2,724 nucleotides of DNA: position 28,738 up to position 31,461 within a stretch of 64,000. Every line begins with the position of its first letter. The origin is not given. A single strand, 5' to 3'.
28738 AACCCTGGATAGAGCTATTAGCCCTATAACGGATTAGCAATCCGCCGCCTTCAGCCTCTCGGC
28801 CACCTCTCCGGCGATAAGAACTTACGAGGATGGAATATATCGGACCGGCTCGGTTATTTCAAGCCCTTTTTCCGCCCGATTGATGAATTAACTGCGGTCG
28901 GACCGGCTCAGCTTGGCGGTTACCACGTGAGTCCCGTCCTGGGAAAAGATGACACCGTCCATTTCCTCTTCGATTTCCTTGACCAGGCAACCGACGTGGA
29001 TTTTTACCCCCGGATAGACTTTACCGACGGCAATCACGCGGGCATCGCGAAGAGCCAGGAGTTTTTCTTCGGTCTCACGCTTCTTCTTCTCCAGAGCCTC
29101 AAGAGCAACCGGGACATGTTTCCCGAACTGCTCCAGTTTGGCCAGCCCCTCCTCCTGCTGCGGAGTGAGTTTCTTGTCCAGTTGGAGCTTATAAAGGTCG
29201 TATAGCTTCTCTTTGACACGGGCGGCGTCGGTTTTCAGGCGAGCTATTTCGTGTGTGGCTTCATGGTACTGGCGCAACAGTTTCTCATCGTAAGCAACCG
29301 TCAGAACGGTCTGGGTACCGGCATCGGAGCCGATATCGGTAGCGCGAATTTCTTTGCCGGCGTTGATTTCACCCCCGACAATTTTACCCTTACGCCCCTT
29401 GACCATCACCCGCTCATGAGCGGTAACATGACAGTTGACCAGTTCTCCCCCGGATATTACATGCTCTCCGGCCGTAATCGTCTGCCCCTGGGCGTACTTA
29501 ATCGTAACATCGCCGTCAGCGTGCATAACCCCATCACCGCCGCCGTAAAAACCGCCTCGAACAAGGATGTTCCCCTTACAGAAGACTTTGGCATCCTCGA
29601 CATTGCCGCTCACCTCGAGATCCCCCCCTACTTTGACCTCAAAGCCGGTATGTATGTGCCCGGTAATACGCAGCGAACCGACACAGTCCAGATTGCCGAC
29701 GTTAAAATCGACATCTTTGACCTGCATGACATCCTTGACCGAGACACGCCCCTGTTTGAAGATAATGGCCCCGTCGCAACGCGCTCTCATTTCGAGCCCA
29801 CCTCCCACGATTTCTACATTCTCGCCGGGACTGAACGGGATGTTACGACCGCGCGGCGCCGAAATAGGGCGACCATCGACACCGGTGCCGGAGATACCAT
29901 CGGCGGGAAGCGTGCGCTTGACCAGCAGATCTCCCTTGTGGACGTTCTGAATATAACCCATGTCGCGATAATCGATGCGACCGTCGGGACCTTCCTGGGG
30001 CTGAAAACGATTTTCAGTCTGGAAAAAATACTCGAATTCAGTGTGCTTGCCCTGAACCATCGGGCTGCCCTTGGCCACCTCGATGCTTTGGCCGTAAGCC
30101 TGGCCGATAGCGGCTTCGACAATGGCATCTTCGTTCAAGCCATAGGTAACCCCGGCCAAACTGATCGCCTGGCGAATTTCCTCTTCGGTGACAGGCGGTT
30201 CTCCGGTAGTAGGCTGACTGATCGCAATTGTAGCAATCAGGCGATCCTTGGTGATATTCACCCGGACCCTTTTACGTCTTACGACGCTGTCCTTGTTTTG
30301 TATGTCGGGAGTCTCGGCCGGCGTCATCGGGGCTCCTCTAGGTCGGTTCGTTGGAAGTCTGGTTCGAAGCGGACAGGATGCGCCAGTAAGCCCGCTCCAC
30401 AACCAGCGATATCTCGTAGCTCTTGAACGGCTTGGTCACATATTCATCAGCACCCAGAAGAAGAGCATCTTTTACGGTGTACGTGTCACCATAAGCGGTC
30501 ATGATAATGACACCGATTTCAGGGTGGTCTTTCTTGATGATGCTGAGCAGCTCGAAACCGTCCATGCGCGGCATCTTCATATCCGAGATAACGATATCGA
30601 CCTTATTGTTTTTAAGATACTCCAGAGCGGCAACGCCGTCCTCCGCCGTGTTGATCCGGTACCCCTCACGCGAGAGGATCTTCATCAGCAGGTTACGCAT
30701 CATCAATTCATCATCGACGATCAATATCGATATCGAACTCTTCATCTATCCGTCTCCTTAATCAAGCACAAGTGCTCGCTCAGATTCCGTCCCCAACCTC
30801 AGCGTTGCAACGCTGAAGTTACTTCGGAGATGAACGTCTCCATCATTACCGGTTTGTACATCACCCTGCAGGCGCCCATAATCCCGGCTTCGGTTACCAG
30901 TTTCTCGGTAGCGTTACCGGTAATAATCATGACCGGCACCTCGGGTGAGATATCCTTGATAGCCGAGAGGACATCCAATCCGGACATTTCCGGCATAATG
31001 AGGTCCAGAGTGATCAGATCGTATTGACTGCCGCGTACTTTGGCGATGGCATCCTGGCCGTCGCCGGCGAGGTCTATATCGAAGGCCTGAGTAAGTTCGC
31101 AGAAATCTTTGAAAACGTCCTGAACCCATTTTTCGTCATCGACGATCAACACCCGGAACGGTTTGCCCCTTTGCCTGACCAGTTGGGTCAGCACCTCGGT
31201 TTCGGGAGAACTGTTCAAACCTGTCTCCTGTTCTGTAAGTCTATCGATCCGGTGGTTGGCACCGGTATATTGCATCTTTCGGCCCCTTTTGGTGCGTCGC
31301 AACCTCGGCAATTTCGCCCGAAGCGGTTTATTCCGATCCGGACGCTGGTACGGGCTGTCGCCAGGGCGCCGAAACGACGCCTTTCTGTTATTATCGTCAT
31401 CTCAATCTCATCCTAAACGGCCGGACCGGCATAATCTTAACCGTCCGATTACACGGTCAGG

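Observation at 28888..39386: Unusual signalling tail fused to the flagellar operon in place of a chemotaxis block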

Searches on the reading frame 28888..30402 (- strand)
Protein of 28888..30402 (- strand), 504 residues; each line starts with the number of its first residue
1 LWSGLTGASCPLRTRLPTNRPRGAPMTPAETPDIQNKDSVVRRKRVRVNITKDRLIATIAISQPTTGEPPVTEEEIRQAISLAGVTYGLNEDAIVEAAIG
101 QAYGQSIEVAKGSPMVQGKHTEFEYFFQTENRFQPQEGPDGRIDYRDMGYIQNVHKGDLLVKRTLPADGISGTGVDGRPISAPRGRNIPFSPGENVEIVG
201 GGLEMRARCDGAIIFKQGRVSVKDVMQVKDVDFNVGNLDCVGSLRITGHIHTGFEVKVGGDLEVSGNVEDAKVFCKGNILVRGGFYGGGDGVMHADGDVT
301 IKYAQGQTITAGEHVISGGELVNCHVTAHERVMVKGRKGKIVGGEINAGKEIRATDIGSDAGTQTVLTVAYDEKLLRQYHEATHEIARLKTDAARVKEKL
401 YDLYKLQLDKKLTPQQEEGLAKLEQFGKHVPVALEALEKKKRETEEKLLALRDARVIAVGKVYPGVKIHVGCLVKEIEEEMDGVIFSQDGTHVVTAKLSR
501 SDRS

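Call 4: search_protein_families(library=pfam, proteins=[window:28888-30402:-], max_evalue=0.1)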
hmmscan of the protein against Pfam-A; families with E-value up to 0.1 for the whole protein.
window:28888-30402:- (504 aa): 3 families
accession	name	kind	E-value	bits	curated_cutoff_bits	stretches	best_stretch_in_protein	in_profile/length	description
PF03961.19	FapA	-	2.7e-62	211.3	31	1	224-488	1-267/272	Flagellar Assembly Protein A beta solenoid domain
PF20250.3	FapA_N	-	8e-39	133.3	27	1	46-217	1-177/178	Flagellar Assembly Protein A N-terminal region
PF03775.22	MinC_C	-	0.051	14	33.2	1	246-287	2-44/102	Septum formation inhibitor MinC, C-terminal domain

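Call 40: search_protein_families(library=ncbifam, proteins=[window:28888-30327:-], max_evalue=0.05)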
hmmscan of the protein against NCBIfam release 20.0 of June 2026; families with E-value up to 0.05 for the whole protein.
window:28888-30327:- (479 aa): 0 families

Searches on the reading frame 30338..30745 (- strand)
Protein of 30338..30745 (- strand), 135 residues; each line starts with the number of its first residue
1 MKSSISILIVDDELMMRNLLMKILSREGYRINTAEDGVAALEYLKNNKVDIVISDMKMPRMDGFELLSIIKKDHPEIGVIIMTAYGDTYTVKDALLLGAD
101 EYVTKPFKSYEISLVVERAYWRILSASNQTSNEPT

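Call 4: search_protein_families(library=pfam, proteins=[window:30338-30745:-], max_evalue=0.1)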
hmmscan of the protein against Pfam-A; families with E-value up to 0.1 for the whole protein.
window:30338-30745:- (135 aa): 3 families
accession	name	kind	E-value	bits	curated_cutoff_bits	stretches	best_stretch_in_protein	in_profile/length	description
PF00072.30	Response_reg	-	1.4e-32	112.6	30.2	1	7-113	1-107/111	Response regulator receiver domain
PF23198.2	PDE8A_N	-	0.0018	18.6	29.6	1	18-81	24-88/147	PDE8A-like, N-terminal domain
PF21332.3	AmiR_N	-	0.0063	16.9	27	1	8-112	4-103/111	AmiR, N-terminal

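Call 70: search_solved_structures(query=window:30338-30745:-, max_evalue=1e-10)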
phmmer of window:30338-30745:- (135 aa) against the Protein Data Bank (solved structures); distinct sequences matched with E-value up to 1e-10: 171 (the best 60 are shown).
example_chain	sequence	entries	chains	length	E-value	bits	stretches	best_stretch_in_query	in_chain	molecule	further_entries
6ifh_A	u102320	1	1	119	1.4e-24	89.8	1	7-115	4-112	Sporulation initiation phosphotransferase F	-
9xzo_A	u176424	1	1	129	1.2e-21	80.3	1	6-109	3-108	De novo protein M1X0B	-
1fsp_A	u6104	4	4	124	6.2e-20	74.8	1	6-117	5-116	STAGE 0 SPORULATION PROTEIN F | SPORULATION RESPONSE REGULATORY PROTEIN | Sporulation initiation phosphotransferase F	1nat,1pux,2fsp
3q15_C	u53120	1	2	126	6.4e-20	74.8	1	6-117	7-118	Sporulation initiation phosphotransferase F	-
1pey_A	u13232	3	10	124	8.1e-20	74.5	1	6-117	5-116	Sporulation initiation phosphotransferase F | SPORULATION RESPONSE REGULATORY PROTEIN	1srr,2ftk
4d6x_A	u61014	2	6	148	9.3e-20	74.3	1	5-120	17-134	BACTERIAL REGULATORY, FIS FAMILY PROTEIN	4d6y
1f51_E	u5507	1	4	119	1.1e-19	74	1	6-116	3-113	SPORULATION INITIATION PHOSPHOTRANSFERASE F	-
2jvj_A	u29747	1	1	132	1.6e-19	73.5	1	6-117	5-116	Sporulation initiation phosphotransferase F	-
2jvi_A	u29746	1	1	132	2.6e-19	72.8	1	6-117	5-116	Sporulation initiation phosphotransferase F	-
2jvk_A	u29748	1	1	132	3.2e-19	72.5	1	6-117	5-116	Sporulation initiation phosphotransferase F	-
5m7n_A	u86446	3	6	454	9.9e-19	70.9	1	6-120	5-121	Nitrogen assimilation regulatory protein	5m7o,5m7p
1zy2_A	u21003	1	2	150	1.5e-18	70.3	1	6-120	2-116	transcriptional regulator NtrC1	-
1dc7_A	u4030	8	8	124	2.6e-18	69.6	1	7-120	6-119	NITROGEN REGULATION PROTEIN | NITROGEN REGULATION PROTEIN NR(I) | NTRC RECEIVER DOMAIN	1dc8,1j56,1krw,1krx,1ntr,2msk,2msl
4l4u_A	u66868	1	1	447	4.6e-18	68.8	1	3-120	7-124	Transcriptional regulator (NtrC family)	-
1mvo_A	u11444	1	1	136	5.9e-18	68.4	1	6-119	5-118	PhoP response regulator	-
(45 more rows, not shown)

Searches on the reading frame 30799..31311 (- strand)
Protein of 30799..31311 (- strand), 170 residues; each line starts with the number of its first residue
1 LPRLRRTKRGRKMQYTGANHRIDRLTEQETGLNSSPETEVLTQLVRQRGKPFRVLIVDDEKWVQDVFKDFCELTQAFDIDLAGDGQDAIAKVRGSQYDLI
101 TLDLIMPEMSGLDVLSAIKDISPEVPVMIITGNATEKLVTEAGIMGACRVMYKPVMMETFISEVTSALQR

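Call 4: search_protein_families(library=pfam, proteins=[window:30799-31311:-], max_evalue=0.1)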
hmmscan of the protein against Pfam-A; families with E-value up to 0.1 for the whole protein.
window:30799-31311:- (170 aa): 1 family
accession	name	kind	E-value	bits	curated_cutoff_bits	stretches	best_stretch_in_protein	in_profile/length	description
PF00072.30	Response_reg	-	5.9e-24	84.8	30.2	1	54-163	1-109/111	Response regulator receiver domain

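Call 71: search_solved_structures(query=window:30799-31275:-, max_evalue=1e-8)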
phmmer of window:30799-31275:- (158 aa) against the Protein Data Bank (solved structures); distinct sequences matched with E-value up to 1e-8: 72 (the best 60 are shown).
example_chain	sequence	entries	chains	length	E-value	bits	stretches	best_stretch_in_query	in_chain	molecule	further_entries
4l4u_A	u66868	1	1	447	2.8e-16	62.9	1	36-155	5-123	Transcriptional regulator (NtrC family)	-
1zy2_A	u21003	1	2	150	1.1e-15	61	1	41-156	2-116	transcriptional regulator NtrC1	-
1ny5_A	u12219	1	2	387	4e-15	59.2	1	41-155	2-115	transcriptional regulator (NtrC family)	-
9qih_A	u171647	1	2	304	2.6e-14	56.5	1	39-147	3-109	SenB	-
8q52_A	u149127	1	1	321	2.1e-13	53.6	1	18-143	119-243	Leucine-specific-binding protein,Chemotaxis protein CheY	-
6er7_A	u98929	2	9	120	2.4e-13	53.4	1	41-156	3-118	120aa long hypothetical chemotaxis protein (CheY)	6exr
3hzh_A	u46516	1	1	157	3.6e-13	52.8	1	35-154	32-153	Chemotaxis response regulator (CheY-3)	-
4iga_A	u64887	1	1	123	3.4e-12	49.6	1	41-147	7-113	Chemotaxis protein CheY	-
1tmy_A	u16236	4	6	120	4.2e-12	49.4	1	41-147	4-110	CHEY PROTEIN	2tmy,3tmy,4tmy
1u0s_Y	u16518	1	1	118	4.8e-12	49.2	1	41-146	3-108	Chemotaxis protein cheY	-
6ekg_Y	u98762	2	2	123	5.1e-12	49.1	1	41-147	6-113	Chemotaxis protein CheY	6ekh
8fk2_A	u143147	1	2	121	5.8e-12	48.9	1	41-156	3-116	Putative response regulator CovR VicR-like protein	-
7od9_B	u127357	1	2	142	6.4e-12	48.8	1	41-147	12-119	Response regulator receiver protein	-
1nxo_A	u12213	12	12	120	1.9e-11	47.3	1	41-145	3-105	DNA-binding response regulator | Response regulator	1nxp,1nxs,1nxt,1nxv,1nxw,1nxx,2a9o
9rhz_C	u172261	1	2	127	1.9e-11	47.2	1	38-145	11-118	Chemotaxis protein CheY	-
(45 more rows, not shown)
